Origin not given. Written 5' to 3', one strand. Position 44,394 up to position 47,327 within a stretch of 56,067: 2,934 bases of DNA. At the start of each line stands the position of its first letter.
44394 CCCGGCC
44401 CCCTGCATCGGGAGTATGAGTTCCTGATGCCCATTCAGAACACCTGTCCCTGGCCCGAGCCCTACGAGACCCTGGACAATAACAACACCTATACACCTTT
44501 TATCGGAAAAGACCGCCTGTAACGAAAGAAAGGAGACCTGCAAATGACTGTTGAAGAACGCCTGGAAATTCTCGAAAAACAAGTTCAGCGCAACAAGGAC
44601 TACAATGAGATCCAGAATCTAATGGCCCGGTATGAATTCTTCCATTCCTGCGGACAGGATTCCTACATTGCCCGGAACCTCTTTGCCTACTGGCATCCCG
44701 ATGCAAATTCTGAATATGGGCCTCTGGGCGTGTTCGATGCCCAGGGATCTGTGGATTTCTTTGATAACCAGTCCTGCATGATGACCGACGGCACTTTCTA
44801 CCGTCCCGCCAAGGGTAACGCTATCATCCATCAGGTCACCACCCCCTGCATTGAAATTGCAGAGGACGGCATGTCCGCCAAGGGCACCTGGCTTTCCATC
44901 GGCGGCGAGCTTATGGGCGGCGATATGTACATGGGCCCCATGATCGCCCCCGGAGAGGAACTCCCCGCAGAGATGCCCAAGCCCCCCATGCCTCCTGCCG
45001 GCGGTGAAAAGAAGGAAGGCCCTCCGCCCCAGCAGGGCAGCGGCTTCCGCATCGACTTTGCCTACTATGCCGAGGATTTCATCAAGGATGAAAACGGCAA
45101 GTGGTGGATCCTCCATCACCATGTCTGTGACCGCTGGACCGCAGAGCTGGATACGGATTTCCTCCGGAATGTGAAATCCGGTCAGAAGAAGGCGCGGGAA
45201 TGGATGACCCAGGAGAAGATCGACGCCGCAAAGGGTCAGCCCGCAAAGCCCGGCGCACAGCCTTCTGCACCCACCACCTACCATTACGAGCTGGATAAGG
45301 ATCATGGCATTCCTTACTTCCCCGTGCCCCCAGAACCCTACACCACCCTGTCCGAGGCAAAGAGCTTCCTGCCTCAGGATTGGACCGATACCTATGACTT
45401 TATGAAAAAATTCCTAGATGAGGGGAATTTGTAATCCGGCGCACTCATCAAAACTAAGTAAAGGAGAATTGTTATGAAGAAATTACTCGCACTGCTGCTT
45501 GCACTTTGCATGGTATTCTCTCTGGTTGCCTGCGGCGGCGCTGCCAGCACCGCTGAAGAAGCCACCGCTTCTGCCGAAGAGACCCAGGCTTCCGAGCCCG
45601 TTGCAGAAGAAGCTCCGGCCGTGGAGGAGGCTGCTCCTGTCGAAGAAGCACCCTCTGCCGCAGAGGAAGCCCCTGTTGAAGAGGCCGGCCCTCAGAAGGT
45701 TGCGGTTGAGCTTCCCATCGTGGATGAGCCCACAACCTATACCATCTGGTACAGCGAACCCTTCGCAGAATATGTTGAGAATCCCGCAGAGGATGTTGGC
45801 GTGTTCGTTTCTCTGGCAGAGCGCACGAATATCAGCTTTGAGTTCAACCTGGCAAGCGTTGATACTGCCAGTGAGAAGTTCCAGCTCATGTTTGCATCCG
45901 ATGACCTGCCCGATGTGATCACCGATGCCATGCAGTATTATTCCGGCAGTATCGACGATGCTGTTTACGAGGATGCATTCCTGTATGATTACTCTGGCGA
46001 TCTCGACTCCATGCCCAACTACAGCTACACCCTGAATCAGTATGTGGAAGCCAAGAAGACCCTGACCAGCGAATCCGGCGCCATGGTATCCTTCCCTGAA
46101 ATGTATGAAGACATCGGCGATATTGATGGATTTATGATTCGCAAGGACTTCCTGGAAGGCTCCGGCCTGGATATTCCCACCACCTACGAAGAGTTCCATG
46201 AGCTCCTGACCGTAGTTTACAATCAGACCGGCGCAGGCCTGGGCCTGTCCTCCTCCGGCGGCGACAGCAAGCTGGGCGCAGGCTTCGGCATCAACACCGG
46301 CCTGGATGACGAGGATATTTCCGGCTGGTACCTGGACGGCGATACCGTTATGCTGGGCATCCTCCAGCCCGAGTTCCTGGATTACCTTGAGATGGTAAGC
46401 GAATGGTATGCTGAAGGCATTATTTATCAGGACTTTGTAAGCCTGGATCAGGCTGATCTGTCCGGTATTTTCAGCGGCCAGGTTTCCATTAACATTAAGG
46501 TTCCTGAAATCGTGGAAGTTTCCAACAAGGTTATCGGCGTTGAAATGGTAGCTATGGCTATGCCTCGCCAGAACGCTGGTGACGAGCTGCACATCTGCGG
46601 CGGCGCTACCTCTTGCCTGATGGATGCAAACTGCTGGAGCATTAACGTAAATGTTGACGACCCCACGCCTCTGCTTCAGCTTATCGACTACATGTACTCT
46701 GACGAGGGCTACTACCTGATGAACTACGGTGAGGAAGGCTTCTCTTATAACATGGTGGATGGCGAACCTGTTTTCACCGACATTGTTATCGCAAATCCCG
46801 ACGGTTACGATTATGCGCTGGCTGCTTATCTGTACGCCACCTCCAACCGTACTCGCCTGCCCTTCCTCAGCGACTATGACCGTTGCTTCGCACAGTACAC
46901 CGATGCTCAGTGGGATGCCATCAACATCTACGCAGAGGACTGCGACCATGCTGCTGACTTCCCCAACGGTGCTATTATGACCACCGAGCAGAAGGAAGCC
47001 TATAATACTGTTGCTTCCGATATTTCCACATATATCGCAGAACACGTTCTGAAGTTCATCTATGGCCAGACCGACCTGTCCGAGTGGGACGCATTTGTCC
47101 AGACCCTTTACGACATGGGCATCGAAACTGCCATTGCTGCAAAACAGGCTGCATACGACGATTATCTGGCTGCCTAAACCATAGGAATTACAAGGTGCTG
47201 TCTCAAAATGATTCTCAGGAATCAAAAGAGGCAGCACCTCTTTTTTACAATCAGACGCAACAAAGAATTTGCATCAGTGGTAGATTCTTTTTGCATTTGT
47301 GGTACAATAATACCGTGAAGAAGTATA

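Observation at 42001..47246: Cassette copy 2: A-B-C plus a fourth BaiE-like NTF2 gene and a binding lipoprotein, behind a near-consensus promoter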

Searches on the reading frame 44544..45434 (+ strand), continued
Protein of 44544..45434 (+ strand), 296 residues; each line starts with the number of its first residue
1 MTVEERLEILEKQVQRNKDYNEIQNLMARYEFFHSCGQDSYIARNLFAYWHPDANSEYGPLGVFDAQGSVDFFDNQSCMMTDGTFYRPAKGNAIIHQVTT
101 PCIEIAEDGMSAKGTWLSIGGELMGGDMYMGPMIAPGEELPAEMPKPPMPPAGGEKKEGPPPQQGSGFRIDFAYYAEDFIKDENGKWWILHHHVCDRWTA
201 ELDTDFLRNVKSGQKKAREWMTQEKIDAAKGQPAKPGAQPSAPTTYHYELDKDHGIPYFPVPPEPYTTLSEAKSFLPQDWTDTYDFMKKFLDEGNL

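Call 68: search_protein_families(library=pfam, proteins=[L100:3072-4472:+, L100:4502-5776:+, L100:7615-9855:-, L102:1319-4045:+, L102:4045-4896:+, L102:6475-8037:+, L110:4264-5769:-, L110:3283-4242:-, L110:7396-8187:+, L108:2453-5095:+], max_evalue=0.0001)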
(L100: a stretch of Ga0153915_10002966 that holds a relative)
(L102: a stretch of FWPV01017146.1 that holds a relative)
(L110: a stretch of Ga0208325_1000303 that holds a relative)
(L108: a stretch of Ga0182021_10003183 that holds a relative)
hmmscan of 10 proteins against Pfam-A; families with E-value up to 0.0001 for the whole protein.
L100:3072-4472:+ (466 aa): 2 families
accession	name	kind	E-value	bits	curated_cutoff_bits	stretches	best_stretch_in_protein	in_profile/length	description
PF07228.17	SpoIIE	-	1.2e-51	175.8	25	1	264-455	2-191/192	Stage II sporulation protein E (SpoIIE)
PF07694.17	5TM-5TMR_LYT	-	1.6e-44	152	24.6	1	30-192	2-166/169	5TMR of 5TMR-LYT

L100:4502-5776:+ (424 aa): 3 families
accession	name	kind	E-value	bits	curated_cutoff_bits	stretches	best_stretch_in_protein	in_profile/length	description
PF07690.21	MFS_1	-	5.2e-55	187.2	33.4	2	36-381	4-344/347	Major Facilitator Superfamily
PF00083.30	Sugar_tr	-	3.4e-06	26.6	22.3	0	261-418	28-190/452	Sugar (and other) transporter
PF11700.14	ATG22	-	4.6e-05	22.8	24.1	1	181-414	227-468/482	Vacuole effluxer Atg22 like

L100:7615-9855:- (746 aa): 3 families
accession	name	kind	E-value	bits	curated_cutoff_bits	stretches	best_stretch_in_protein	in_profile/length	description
PF00384.28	Molybdopterin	-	2.6e-37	129.1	24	1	78-514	1-353/353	Molybdopterin oxidoreductase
PF01568.27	Molydop_binding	-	1.2e-19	70.9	26.8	1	616-704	1-83/110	Molydopterin dinucleotide binding domain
PF04879.21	Molybdop_Fe4S4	-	1.7e-11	44.4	22.7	1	29-74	9-54/55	Molybdopterin oxidoreductase Fe4S4 domain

L102:1319-4045:+ (908 aa): 3 families
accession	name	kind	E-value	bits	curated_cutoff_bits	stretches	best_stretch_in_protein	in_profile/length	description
PF21423.2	AhtL-like_1st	-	2.1e-24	85.3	27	1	33-87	1-55/55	Pyrogallol hydroxytransferase large subunit-like, domain 1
PF00384.28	Molybdopterin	-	2.8e-24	86.3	24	1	93-616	1-353/353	Molybdopterin oxidoreductase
PF01568.27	Molydop_binding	-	1.3e-17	64.2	26.8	1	754-880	4-109/110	Molydopterin dinucleotide binding domain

L102:4045-4896:+ (283 aa): 5 families
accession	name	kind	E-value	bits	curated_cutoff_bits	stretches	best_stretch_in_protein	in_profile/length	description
PF13247.11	Fer4_11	-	9.8e-27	93.5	26.2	1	64-158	2-97/100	4Fe-4S dicluster domain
PF13620.12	CarboxypepD_reg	-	3e-09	37.5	32.3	1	202-273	3-74/82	Carboxypeptidase regulatory-like domain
PF13715.12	CarbopepD_reg_2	-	2.5e-05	24.7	32.2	1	202-273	2-69/88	CarboxypepD_reg-like domain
PF12838.12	Fer4_7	-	3.7e-05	24.5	27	0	111-155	9-52/52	4Fe-4S dicluster domain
PF13187.11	Fer4_9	-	7.4e-05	23.1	27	0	113-155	11-51/52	4Fe-4S dicluster domain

L102:6475-8037:+ (520 aa): 8 families
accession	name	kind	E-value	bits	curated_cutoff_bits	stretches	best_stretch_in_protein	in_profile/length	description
PF00890.30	FAD_binding_2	-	1.5e-39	136.9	20.4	2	24-278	1-243/414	FAD binding domain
PF01266.30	DAO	-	3.9e-11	43.5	27.9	1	24-234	1-203/353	FAD dependent oxidoreductase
PF12831.13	FAD_oxidored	-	1.3e-07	31.7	27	1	24-65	1-42/416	FAD dependent oxidoreductase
PF07992.20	Pyr_redox_2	-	2.4e-07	30.9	26.1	0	24-59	2-179/291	Pyridine nucleotide-disulphide oxidoreductase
PF00070.33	Pyr_redox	-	4.5e-07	30.7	22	0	25-60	2-37/82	Pyridine nucleotide-disulphide oxidoreductase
PF03486.20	HI0933_like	-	2.5e-06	27.5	50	0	24-59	2-37/244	HI0933-like protein Rossmann domain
PF01262.27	AlaDh_PNT_C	-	3.7e-05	23.7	23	1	21-55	27-61/214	Alanine dehydrogenase/PNT, C-terminal domain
PF13450.12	NAD_binding_8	-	4.6e-05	24.1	21.9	1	27-58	1-32/68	NAD(P)-binding Rossmann-like domain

L110:4264-5769:- (501 aa): 6 families
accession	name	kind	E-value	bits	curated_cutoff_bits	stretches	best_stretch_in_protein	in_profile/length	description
PF00890.30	FAD_binding_2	-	1.6e-58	199.3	20.4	1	15-465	1-402/414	FAD binding domain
PF01266.30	DAO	-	8.2e-18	65.5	27.9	1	15-199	1-207/353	FAD dependent oxidoreductase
PF12831.13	FAD_oxidored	-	1.5e-14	54.6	27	1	15-195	1-145/416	FAD dependent oxidoreductase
PF07992.20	Pyr_redox_2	-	7.7e-10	39.1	26.1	1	15-196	2-109/291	Pyridine nucleotide-disulphide oxidoreductase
PF03486.20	HI0933_like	-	1e-09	38.7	50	0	15-46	2-33/244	HI0933-like protein Rossmann domain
PF13738.12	Pyr_redox_3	-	5.7e-06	26.2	30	0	17-54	1-38/305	Pyridine nucleotide-disulphide oxidoreductase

L110:3283-4242:- (319 aa): 6 families
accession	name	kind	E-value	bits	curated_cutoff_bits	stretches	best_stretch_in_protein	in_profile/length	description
PF12724.12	Flavodoxin_5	-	8.6e-10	39.5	27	1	12-96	1-85/145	Flavodoxin domain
PF12641.12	Flavodoxin_3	-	4.7e-08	33.4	27.5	1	13-100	2-82/160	Flavodoxin domain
PF00258.30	Flavodoxin_1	-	9.6e-08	32.7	25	1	13-66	1-56/143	Flavodoxin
PF12838.12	Fer4_7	-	5.5e-07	30.4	27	0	237-261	2-26/52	4Fe-4S dicluster domain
PF12837.12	Fer4_6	-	5.2e-06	26.6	25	0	236-252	8-24/24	4Fe-4S binding domain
PF12682.12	Flavodoxin_4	-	7.9e-05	22.6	24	0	53-96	71-113/155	Flavodoxin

L110:7396-8187:+ (263 aa): 2 families
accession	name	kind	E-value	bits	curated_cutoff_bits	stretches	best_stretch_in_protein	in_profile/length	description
PF12641.12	Flavodoxin_3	-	2.2e-05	24.8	27.5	0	6-71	1-58/160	Flavodoxin domain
PF00258.30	Flavodoxin_1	-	4.2e-05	24.2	25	1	7-71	1-64/143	Flavodoxin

L108:2453-5095:+ (880 aa): 3 families
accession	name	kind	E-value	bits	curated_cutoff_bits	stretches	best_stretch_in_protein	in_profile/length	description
PF00384.28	Molybdopterin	-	7.2e-31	107.9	24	1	85-599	1-352/353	Molybdopterin oxidoreductase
PF21423.2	AhtL-like_1st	-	7.6e-25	86.7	27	1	25-79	1-55/55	Pyrogallol hydroxytransferase large subunit-like, domain 1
PF01568.27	Molydop_binding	-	1.3e-14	54.5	26.8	1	775-864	31-109/110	Molydopterin dinucleotide binding domain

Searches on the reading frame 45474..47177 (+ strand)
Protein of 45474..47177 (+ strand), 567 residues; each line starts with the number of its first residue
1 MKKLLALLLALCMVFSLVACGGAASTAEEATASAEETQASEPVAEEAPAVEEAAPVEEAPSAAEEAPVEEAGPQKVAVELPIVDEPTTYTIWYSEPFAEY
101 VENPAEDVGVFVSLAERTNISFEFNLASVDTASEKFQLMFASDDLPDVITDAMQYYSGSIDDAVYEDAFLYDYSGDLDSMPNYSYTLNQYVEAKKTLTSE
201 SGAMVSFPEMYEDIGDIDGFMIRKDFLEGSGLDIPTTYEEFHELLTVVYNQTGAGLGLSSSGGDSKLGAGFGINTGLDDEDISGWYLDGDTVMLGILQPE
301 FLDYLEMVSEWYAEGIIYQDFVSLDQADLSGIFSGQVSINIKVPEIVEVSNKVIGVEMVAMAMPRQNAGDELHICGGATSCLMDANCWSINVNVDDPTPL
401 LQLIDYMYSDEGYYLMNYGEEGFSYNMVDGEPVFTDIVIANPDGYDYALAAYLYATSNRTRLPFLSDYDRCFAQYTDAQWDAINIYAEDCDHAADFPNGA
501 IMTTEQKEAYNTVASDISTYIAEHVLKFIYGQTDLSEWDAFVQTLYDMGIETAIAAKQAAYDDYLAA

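Call 5: search_protein_families(library=pfam, proteins=[window:45474-47177:+], max_evalue=0.01)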
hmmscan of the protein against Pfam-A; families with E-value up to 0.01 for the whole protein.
window:45474-47177:+ (567 aa): 1 family
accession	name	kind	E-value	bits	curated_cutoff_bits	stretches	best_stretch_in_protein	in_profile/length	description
PF23379.1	DUF7096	-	0.0065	16.8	27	1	1-59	1-59/208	Domain of unknown function (DUF7096)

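Call 9: search_protein_families(library=ncbifam, proteins=[window:45474-47177:+], max_evalue=0.01)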
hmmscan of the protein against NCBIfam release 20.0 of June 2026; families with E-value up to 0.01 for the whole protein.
window:45474-47177:+ (567 aa): 2 families
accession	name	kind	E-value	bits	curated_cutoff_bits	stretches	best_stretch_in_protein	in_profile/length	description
NF050142.1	PG1828_fam_lipo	equivalog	1.9e-06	28.5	50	1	1-59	1-58/59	PG1828 family lipoprotein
TIGR04207.1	halo_sig_pep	domain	0.0043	16.7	24.6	1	3-24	1-21/30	surface glycoprotein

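Call 47: search_solved_structures(query=window:45474-47177:+, max_evalue=1)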
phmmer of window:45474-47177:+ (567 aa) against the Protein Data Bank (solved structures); distinct sequences matched with E-value up to 1: 16.
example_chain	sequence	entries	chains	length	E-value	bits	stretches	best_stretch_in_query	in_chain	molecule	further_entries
5xs8_A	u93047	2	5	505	7.9e-29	104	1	107-561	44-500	Extracellular solute-binding protein family 1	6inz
5gub_A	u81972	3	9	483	1.5e-28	103.1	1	107-554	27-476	Extracellular solute-binding protein family 1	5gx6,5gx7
5gx8_A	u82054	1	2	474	1.7e-28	103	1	108-554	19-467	Extracellular solute-binding protein family 1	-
6jhx_A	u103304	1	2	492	3.7e-21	78.7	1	125-563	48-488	AlgQ2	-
3vlu_A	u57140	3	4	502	4.2e-21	78.5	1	125-563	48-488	AlgQ1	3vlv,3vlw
1y3n_A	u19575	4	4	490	5.1e-21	78.3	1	125-562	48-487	AlgQ1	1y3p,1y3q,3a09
4tqu_Q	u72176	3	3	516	7e-21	77.8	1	125-563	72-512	AlgQ2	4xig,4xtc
1j1n_A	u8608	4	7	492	7.2e-21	77.8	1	125-563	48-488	AlgQ2 | Macromolecule-Binding Periplasmic Protein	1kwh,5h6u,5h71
5g62_A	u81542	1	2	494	2.7e-06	29.6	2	113-257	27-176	ABC TRANSPORTER, SUBSTRATE-BINDING PROTEIN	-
5g5z_A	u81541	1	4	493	4.3e-06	29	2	113-255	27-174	ABC TRANSPORTER, SUBSTRATE-BINDING PROTEIN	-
5g5y_A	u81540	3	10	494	4.3e-06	29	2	113-255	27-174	ABC TRANSPORTER, SUBSTRATE-BINDING PROTEIN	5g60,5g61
6fth_A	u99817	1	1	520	1.9e-05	26.9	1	167-255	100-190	Extracellular solute-binding protein, family 1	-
3omb_A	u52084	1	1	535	5.6e-05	25.3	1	139-257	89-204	Extracellular solute-binding protein, family 1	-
9pmy_A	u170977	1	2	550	0.22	13.4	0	389-436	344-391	Extracellular solute-binding protein family 1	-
9k3z_D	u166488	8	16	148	0.36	12.7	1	33-77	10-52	Histone H2B.1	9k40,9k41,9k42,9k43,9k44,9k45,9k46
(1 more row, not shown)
